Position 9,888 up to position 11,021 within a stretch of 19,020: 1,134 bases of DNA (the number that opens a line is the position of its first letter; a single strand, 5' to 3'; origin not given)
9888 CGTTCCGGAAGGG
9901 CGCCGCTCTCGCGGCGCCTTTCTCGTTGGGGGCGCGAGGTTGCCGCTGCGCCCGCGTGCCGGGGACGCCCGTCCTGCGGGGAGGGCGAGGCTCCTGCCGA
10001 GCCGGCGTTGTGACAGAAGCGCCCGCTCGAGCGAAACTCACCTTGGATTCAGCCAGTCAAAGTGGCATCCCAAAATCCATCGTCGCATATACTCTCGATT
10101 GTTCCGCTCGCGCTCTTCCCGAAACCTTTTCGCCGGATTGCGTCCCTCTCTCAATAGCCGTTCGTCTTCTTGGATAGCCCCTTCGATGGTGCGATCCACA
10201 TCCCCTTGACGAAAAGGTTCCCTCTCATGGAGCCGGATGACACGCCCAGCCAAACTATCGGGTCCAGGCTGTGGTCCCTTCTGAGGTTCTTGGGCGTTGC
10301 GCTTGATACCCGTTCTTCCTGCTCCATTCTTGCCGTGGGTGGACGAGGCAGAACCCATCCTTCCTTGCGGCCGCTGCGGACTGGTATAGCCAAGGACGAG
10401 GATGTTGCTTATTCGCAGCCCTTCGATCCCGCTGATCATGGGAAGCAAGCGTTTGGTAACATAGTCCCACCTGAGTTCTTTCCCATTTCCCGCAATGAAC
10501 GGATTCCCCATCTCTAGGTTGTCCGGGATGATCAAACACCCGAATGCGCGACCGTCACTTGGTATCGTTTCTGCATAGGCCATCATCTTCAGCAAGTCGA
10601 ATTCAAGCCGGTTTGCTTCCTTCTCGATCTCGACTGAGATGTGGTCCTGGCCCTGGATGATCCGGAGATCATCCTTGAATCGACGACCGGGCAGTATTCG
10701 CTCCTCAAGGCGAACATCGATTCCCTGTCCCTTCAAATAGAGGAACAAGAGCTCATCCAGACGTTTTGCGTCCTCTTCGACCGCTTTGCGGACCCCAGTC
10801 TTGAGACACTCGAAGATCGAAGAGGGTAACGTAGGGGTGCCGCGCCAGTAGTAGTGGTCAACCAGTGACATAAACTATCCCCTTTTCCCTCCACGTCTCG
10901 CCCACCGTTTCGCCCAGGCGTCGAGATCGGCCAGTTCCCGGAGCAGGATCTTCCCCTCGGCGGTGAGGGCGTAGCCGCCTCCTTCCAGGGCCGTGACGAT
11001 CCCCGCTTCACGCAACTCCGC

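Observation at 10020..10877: Low-GC ~0.85-kb island: unclassifiable ORF with faint restriction-endonuclease-like motif, fused 3 nt behind a high-GC hxlR regulator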

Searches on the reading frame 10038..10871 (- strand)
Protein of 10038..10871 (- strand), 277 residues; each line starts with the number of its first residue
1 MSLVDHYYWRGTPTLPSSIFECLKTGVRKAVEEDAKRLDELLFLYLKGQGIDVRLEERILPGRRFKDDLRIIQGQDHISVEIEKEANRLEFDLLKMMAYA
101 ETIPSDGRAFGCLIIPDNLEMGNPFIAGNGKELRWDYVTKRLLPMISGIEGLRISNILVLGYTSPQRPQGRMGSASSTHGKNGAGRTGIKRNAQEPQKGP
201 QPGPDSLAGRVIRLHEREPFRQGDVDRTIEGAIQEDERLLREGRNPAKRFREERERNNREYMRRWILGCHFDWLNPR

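Call 4: search_protein_families(library=pfam, proteins=[window:10038-10871:-], max_evalue=1)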
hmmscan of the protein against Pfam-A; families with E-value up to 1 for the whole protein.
window:10038-10871:- (277 aa): 0 families

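Call 5: search_protein_families(library=padloc, proteins=[window:10038-10871:-], max_evalue=1)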
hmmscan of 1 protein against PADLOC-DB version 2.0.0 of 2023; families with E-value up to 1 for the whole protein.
window:10038-10871:- (277 aa): 0 families
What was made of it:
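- On Known or candidate anti-phage defence systems (PADLOC-DB 2.0): The window protein has no hit (call 5).
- PADLOC's restriction-enzyme models do not hit (call 5).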

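Call 6: search_protein_families(library=ncbifam, proteins=[window:10038-10871:-], max_evalue=1)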
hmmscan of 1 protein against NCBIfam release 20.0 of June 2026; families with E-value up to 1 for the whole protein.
window:10038-10871:- (277 aa): 1 family
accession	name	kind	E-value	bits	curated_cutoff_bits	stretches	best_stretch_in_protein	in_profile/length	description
TIGR02926.1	AhaH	equivalog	0.05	13.8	48.5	1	224-261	10-47/85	ATP synthase archaeal subunit H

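Call 7: find_homologous_proteins(query=window:10038-10871:-, max_evalue=0.01)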
Query window:10038-10871:- (277 aa): 14 proteins with E <= 0.01 among 799 candidates.
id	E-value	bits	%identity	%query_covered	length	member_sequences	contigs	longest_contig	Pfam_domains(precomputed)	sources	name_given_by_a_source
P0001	1.2e-185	634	100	100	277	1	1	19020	-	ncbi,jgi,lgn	jgi:hypothetical protein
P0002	1.3e-60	223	42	96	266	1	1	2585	-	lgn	-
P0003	5.1e-60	221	44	97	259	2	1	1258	-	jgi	jgi:hypothetical protein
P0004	2.6e-59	219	46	88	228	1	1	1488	-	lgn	-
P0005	2.9e-59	219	41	97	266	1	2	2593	-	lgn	-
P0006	7.5e-59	218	43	93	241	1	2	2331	-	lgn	-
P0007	3.1e-57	212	41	100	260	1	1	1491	-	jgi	jgi:hypothetical protein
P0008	2.0e-56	210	40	100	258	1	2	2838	-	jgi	jgi:hypothetical protein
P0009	2.2e-53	200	40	98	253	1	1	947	-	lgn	-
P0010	2.2e-50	190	45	78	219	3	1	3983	-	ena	-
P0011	3.8e-49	186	54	56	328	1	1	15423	-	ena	-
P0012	8.9e-49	185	53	58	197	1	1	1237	-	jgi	jgi:hypothetical protein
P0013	1.1e-35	142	43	64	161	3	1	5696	-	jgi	jgi:hypothetical protein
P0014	3.2e-34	137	38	83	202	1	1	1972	-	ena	-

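Call 11: search_solved_structures(query=A1, max_evalue=10, show_alignments=3)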
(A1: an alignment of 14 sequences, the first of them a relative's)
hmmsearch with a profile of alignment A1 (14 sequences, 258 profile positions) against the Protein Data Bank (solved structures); distinct sequences matched with E-value up to 10: 2.
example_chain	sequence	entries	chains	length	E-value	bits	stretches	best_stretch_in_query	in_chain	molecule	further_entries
5dom_A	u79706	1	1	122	0.37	13.3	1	177-239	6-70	2S albumin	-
6vj0_A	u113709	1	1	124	1.5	11.3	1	176-232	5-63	Chitin-binding protein Mo-CBP4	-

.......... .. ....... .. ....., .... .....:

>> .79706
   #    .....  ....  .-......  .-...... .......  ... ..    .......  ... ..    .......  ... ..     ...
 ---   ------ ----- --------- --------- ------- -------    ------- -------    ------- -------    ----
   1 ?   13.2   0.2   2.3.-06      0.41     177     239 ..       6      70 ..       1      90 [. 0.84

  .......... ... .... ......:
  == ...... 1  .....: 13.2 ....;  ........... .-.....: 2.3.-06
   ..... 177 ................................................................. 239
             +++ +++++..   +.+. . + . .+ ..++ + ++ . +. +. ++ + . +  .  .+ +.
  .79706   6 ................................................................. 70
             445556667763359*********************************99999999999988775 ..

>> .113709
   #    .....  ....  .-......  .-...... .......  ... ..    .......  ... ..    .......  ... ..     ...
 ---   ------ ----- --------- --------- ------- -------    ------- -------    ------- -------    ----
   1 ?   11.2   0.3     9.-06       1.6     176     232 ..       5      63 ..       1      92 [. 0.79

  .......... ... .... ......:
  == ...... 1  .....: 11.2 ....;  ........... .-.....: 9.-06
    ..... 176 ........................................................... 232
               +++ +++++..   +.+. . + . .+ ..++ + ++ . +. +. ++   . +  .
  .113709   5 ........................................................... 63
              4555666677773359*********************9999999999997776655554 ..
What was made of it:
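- Tried and rejected: The profile search of PDB sequences found only spurious 2S albumin matches (call 11).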

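Call 12: find_encoding_contigs(protein=P0011, flank=10000, max_places=3)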
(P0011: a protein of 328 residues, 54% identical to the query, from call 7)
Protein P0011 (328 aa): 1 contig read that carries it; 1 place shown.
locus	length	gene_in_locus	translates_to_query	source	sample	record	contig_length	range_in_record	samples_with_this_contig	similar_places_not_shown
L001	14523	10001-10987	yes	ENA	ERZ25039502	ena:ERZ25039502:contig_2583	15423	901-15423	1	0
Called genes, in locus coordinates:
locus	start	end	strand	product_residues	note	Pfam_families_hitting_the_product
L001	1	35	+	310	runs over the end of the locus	?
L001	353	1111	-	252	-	PF01966:HD (weak)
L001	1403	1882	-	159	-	-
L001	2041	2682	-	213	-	PF00132:Hexapep, PF14602:Hexapep_2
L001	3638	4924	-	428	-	PF00665:rve, PF13683:rve_3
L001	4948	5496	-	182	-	PF01527:HTH_Tnp_1, PF13518:HTH_28 (faint)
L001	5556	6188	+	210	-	PF05635:23S_rRNA_IVP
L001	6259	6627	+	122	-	PF05973:Gp49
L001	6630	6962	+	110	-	PF13744:HTH_37 (weak), PF13560:HTH_31 (weak), PF01381:HTH_3 (weak)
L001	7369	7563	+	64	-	-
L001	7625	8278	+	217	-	-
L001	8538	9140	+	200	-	-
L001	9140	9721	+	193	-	-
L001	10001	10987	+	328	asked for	-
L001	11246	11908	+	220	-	PF08378:NERD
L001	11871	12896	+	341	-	PF01695:IstB_IS21 (weak), PF02562:PhoH (weak), PF04851:ResIII (weak), PF13604:AAA_30, PF13245:AAA_19 (weak)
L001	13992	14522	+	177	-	?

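Call 13: find_encoding_contigs(protein=P0013, flank=6000, max_places=3)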
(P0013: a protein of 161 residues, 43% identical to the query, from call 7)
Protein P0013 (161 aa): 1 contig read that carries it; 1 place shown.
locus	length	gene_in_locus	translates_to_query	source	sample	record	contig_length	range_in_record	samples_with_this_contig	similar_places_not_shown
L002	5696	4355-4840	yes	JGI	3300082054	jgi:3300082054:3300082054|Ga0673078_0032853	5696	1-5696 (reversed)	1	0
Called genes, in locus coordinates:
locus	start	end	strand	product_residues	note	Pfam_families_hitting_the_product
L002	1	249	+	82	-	?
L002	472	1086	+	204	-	PF12161:HsdM_N (weak), PF02384:N6_Mtase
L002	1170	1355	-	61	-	-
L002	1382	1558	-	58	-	-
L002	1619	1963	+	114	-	-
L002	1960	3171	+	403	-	PF01420:Methylase_S (weak)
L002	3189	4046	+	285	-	PF08867:FRG (faint)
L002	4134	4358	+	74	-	-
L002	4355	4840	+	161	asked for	-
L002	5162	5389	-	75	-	-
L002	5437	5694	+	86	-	?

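Call 14: find_encoding_contigs(protein=P0010, flank=6000, max_places=3)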
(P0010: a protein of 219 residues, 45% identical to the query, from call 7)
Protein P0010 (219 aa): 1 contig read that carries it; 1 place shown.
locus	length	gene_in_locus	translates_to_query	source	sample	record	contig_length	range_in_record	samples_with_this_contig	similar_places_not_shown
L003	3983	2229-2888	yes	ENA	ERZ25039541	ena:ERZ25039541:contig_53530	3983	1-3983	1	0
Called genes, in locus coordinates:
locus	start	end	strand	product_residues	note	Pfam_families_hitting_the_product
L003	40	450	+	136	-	-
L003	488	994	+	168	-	-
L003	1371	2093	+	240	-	PF08867:FRG (weak)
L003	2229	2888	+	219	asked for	-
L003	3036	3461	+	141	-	-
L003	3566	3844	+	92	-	-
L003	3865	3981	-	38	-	?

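Call 15: find_encoding_contigs(protein=P0008, flank=6000, max_places=3)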
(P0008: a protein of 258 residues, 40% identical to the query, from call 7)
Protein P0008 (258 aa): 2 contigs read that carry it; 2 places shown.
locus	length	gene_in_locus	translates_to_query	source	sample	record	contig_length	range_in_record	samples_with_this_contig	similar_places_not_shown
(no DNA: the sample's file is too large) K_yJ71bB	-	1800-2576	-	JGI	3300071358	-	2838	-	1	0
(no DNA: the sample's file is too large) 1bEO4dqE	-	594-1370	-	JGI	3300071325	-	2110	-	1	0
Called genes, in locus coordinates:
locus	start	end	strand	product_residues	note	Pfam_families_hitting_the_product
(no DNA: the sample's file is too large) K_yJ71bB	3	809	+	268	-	PF02384:N6_Mtase, PF07669:Eco57I (weak)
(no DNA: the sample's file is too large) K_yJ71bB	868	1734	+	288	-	-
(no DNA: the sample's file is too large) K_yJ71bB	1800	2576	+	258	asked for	-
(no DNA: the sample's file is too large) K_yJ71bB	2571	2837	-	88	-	?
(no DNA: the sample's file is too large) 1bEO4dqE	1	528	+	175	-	?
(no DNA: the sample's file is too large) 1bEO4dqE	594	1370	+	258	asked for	-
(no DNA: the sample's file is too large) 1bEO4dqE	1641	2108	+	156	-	?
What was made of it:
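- On Type II restriction-modification system: Two relatives have type I-like or Eco57I-like N6 methylase genes one or two genes upstream (calls 13, 15), and the others have none.
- Two relatives lie just downstream of N6-adenine methylase genes (calls 13, 15). It lacks the partner genes seen next to relatives (calls 13-15).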

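Call 16: predict_structure(alignment_id=A1)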
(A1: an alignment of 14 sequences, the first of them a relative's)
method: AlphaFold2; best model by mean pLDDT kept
length: 277 residues; sequences in the alignment: 14
mean_pLDDT: 80.6   pTM: 0.58
mean pLDDT of the five models: 80.6, 77.0, 75.8, 68.0, 59.4
residues with pLDDT >= 90: 135; 70-90: 83; 50-70: 23; < 50: 36
segments of 3 or more residues with pLDDT < 50: 167-200
pLDDT, mean of each block of 10 residues (from residue 1): 62 85 95 92 97 90 87 95 85 93 93 91 67 86 82 90 63 30 32 40 78 91 92 94 84 93 88 79
secondary structure, 60 per line:
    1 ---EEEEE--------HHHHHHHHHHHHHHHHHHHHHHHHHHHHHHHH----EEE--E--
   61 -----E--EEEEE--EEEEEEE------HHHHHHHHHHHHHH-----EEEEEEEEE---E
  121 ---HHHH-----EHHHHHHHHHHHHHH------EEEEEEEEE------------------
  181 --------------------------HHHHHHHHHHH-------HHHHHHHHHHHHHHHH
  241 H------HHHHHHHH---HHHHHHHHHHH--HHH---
elements in order: E4-8 H17-48 E53-55 E69-73 E76-82 H89-102 E108-116 H124-127 H134-147 E154-162 H207-217 H225-241 H248-255 H259-269
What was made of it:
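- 10377..10871 (-): N-terminal domain (aa 1-165) with a predicted BamHI/BglII-type PD-(D/E)xK restriction-endonuclease fold. AlphaFold pLDDT 85-97 over most of the domain (call 16).
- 10587..10670 (-): Predicted active-site stretch: codons D68 (10668-10670), E81 (10629-10631), E83 (10623-10625), R88, D92 and K95 (10587-10589). In the model D68 sits just before strand 69-73 and E81/E83 at the end of strand 76-82 (call 16).
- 10260..10376 (-): Disordered, basic, low-complexity linker (aa 166-204). It is about 14-21 aa longer than in the other family members. pLDDT 30-40 (call 16).
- N-domain model pLDDT is 85-97 (call 16).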

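Call 17: find_related_loci(query=A1, collection=genome_contigs, flank=10000)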
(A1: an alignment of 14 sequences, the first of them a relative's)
Query A1 (277 aa) in genome_contigs; peptide patterns used: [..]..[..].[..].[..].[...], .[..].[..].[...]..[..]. (x = any residue, [..] = any of these).
12 stretches matched a pattern, but none encodes a relative of the query by tblastn (E <= 1e-3).

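Call 19: find_related_loci(query=A1, collection=metagenome_contigs, flank=10000)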
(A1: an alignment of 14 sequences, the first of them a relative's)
Query A1 (277 aa) in metagenome_contigs; peptide patterns used: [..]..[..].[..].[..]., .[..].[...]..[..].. (x = any residue, [..] = any of these).
124 stretches matched a pattern, but none encodes a relative of the query by tblastn (E <= 1e-3).

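Call 22: find_encoding_contigs(protein=P0002, flank=6000, max_places=3)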
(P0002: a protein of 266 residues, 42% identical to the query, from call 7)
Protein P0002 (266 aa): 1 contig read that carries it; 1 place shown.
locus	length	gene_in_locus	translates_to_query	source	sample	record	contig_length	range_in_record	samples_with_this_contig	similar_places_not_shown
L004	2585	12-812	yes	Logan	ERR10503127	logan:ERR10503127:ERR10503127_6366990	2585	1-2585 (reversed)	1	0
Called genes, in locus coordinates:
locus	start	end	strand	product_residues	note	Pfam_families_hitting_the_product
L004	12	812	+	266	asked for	-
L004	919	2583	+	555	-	?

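Call 23: find_encoding_contigs(protein=P0006, flank=6000, max_places=3)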
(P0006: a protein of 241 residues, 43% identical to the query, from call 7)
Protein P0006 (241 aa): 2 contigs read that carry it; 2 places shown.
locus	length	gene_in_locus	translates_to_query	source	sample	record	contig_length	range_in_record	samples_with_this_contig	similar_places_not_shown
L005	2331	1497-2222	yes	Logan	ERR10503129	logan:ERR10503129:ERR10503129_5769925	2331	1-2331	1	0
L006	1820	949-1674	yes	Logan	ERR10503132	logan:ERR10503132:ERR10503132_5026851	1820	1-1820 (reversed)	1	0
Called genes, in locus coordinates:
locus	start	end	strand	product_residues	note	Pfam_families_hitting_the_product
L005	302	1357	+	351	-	PF01939:NucS_C (weak)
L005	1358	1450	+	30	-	-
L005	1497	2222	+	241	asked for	-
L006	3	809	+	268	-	?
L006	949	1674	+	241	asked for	-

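Call 24: find_encoding_contigs(protein=P0014, flank=6000, max_places=3)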
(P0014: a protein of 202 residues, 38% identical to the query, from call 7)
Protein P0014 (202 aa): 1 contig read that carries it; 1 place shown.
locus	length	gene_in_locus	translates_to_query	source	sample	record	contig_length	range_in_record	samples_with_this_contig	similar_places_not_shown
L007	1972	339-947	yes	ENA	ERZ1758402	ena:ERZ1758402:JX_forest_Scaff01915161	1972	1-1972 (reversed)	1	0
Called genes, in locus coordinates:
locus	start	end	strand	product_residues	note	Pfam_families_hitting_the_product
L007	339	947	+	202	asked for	-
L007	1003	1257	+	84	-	PF04255:DUF433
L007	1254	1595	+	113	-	PF18478:PIN_10 (weak), PF18480:DUF5615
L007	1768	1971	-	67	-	?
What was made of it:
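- Relatives lie in typical defence-island neighbourhoods (calls 12-15, 22-24).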

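Call 26: search_protein_families(library=pfam, proteins=[L004:919-2583:+, L005:302-1357:+, L006:3-809:+, L002:3189-4046:+, L003:1371-2093:+, L002:4134-4358:+, L003:3036-3461:+, L001:9140-9721:+, L001:8538-9140:+], max_evalue=0.1)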
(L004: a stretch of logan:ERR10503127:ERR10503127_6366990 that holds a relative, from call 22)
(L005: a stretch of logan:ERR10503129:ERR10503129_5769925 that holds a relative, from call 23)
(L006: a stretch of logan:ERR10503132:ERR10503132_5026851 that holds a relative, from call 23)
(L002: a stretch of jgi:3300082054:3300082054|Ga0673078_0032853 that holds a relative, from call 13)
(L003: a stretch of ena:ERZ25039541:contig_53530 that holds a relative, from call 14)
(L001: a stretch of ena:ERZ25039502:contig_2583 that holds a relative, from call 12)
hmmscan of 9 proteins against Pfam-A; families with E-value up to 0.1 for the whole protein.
L004:919-2583:+ (555 aa): 21 families
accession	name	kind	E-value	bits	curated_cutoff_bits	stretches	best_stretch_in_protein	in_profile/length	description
PF08378.17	NERD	-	1.3e-11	45.5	22.1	1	16-122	4-109/111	Nuclease-related domain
PF13538.12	UvrD_C_2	-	3.3e-07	30.5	27.4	1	516-553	5-45/52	UvrD-like helicase C-terminal domain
PF04851.21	ResIII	-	3.4e-06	27.5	22.5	1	212-293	11-81/164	Type III restriction enzyme, res subunit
PF02562.22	PhoH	-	1.7e-05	24.8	27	1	220-261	2-43/205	PhoH-like protein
PF01695.23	IstB_IS21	-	0.00016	21.7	24.1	1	231-274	86-129/238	IstB-like ATP binding protein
PF13245.12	AAA_19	-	0.00024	21.7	25.1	1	232-352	6-103/134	AAA domain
PF06745.19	ATPase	-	0.00037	20.4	26.6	1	232-313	14-94/231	KaiC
PF13479.12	AAA_24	-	0.00056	20.2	27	1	237-353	2-78/195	AAA domain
PF00270.35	DEAD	-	0.0045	17.2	26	1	224-356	1-134/167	DEAD/DEAH box helicase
PF13191.12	AAA_16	-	0.0051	17.8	32.6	1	238-303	25-85/167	AAA ATPase domain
PF09848.15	SLFN-g3_helicase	-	0.015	15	24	1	240-288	4-54/354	Schlafen group 3, DNA/RNA helicase domain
PF12775.13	AAA_7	-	0.017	15.1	25.8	1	232-274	28-70/181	P-loop containing dynein motor region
PF20720.3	nSTAND3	-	0.037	14.1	27.2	1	230-265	10-45/155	Novel STAND NTPase 3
PF13604.12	AAA_30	-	0.047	13.9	27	1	223-256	2-37/191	AAA domain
PF13481.12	AAA_25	-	0.053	13.6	27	0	229-258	24-54/195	AAA domain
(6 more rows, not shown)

L005:302-1357:+ (351 aa): 3 families
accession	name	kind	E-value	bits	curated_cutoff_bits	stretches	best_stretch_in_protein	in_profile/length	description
PF01939.22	NucS_C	-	5.4e-07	30.1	24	1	239-318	11-85/124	Endonuclease NucS C-terminal domain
PF06250.17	YhcG_C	-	4.4e-05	23.8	32.5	1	260-334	57-133/157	YhcG PDDEXK nuclease domain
PF14281.12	PDDEXK_4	-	0.003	18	22.3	1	229-324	58-133/183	PD-(D/E)XK nuclease superfamily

L006:3-809:+ (268 aa): 3 families
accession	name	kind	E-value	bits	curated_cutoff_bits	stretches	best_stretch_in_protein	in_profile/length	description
PF01939.22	NucS_C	-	3.8e-07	30.6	24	1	156-235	11-85/124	Endonuclease NucS C-terminal domain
PF06250.17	YhcG_C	-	2.8e-05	24.5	32.5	1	177-251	57-133/157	YhcG PDDEXK nuclease domain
PF14281.12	PDDEXK_4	-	0.0021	18.5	22.3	1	147-241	59-133/183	PD-(D/E)XK nuclease superfamily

L002:3189-4046:+ (285 aa): 1 family
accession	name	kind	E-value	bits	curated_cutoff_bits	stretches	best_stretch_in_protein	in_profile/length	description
PF08867.16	FRG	-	1.4e-07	32.7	25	1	46-168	3-92/94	FRG domain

L003:1371-2093:+ (240 aa): 1 family
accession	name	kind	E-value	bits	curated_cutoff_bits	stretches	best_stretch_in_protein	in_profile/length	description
PF08867.16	FRG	-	3.9e-07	31.3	25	1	2-120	4-89/94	FRG domain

L002:4134-4358:+ (74 aa): 1 family
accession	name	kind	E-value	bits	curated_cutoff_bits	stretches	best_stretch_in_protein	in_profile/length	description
PF10073.14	GapR_DNA-bd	-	0.0051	16.8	22.6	1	24-46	33-55/72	GapR-like, DNA-binding domain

L003:3036-3461:+ (141 aa): 1 family
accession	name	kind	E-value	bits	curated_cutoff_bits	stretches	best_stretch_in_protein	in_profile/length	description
PF05866.16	RusA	-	0.00026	22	22.8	1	21-105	28-110/124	Endodeoxyribonuclease RusA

L001:9140-9721:+ (193 aa): 0 families

L001:8538-9140:+ (200 aa): 2 families
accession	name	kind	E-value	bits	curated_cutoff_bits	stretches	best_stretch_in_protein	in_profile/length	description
PF04851.21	ResIII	-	0.00016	22.1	22.5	1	9-54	125-163/164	Type III restriction enzyme, res subunit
PF18766.7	SWI2_SNF2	-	0.051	13.7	26.7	1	4-83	113-188/221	SWI2/SNF2 ATPase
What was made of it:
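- N6_Mtase + HsdS + FRG (L002), FRG (L003), N6_Mtase/Eco57I + a 288-aa gene (JGI contig), NERD-UvrD helicase (L004, L001), NucS_C-like nuclease (L005/6), a PIN/DUF433 toxin-antitoxin pair (L007), and IS and HigB/Gp49 genes (L001) (calls 12-15, 22-24, 26).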

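Call 36: search_protein_representatives(alignment_id=A1)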
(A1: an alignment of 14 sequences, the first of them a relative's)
Query: 14 sequences, 258 profile positions. Proteins with E-value up to 0.001 (for the whole library): 141; up to 1e-10: 69; up to 1e-30: 7. The best 141 are listed.
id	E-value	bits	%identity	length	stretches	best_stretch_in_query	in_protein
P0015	7.4e-113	392.5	-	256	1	2-256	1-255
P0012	1.1e-84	300.2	-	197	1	2-176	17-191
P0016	9.4e-67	241.4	-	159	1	3-157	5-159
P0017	5.9e-61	222.4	-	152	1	47-170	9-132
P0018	5.5e-49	183.2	-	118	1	2-118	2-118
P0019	7.7e-49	182.7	-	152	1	21-133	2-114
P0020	5.3e-32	127.6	-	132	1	159-256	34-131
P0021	1.3e-30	123.0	-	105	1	159-257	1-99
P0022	2.0e-24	102.7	-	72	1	186-256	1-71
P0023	3.5e-24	101.9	-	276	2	183-256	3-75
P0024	5.3e-23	98.1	-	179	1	85-257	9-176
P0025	1.8e-21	93.1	-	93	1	179-256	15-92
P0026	9.6e-21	90.7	-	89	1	178-256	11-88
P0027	4.4e-18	81.9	-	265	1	175-256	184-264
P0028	9.7e-18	80.8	-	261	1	167-254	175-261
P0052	2.7e-13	66.2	-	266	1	182-257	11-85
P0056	4.1e-13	65.7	-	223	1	184-257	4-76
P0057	4.1e-13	65.7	-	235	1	183-255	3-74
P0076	1.8e-11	60.2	-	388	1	182-257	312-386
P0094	6.9e-10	55.1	-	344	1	166-248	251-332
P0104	7.0e-09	51.8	-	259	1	183-256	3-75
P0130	1.3e-05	41.1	-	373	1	182-248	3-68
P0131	1.6e-05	40.8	-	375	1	179-247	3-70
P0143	4.5e-05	39.3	-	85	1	186-254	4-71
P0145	7.8e-05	38.5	-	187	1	30-153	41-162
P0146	1.1e-04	38.1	-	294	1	184-248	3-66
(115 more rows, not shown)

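Call 39: search_protein_families(library=pfam, alignment_id=A2, max_evalue=0.01)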
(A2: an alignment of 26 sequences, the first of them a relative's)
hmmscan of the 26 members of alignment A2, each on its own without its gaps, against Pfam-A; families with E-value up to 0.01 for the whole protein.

A. member 1, P0032 (307 aa): 0 families

B. families by the number of members that match (of 26 scanned): 1 family
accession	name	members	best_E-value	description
PF18731.6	HEPN_Swt1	2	1.7e-32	Swt1-like HEPN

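Call 40: search_protein_families(library=pfam, alignment_id=A3, max_evalue=0.01)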
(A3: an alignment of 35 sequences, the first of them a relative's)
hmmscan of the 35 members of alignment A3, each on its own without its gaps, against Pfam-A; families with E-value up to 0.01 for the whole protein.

A. member 1, P0023 (276 aa): 0 families

B. families by the number of members that match (of 35 scanned): 20 families
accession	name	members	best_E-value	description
PF01844.29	HNH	4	9.1e-07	HNH endonuclease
PF22522.2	DUF6998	2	1.4e-06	Family of unknown function (DUF6998)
PF01381.28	HTH_3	2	1.8e-05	Helix-turn-helix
PF16565.11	MIT_C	1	1.3e-44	Phospholipase D-like domain at C-terminus of MIT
PF00571.33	CBS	1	3.3e-13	CBS domain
PF02604.26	PhdYeFM_antitox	1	1.2e-10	Antitoxin Phd_YefM, type II toxin-antitoxin system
PF01575.25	MaoC_dehydratas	1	4.5e-09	MaoC like domain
PF14279.12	HNH_5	1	5.6e-07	HNH endonuclease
PF04326.19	SLFN_AlbA_2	1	7.4e-07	Schlafen, AlbA_2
PF13643.11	DUF4145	1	3.4e-05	Domain of unknown function (DUF4145)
PF08378.17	NERD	1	0.00033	Nuclease-related domain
PF24434.1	DUF7557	1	0.00065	Family of unknown function (DUF7557)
PF13020.12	NOV_C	1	0.00066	Protein NO VEIN, C-terminal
PF02021.23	UPF0102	1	0.00081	Uncharacterised protein family UPF0102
PF01402.27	RHH_1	1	0.0011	Ribbon-helix-helix protein, copG family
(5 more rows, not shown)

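Call 48: find_encoding_contigs(protein=P0143, flank=6000, max_places=2)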
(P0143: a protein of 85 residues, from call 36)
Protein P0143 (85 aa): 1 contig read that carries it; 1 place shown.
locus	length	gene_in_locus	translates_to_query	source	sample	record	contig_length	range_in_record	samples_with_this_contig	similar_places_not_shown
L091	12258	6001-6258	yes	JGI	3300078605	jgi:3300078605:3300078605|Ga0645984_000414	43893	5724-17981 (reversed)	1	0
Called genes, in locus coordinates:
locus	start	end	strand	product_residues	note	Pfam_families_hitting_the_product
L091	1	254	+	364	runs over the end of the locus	-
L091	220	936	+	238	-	PF01695:IstB_IS21, PF00308:Bac_DnaA (weak)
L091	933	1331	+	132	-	-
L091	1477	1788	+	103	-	-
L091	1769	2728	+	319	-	-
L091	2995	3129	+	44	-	-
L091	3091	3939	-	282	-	-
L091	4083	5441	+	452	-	-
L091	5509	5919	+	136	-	PF13384:HTH_23 (weak)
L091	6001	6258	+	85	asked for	-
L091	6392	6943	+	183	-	-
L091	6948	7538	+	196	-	-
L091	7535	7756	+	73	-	-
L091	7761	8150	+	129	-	-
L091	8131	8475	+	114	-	-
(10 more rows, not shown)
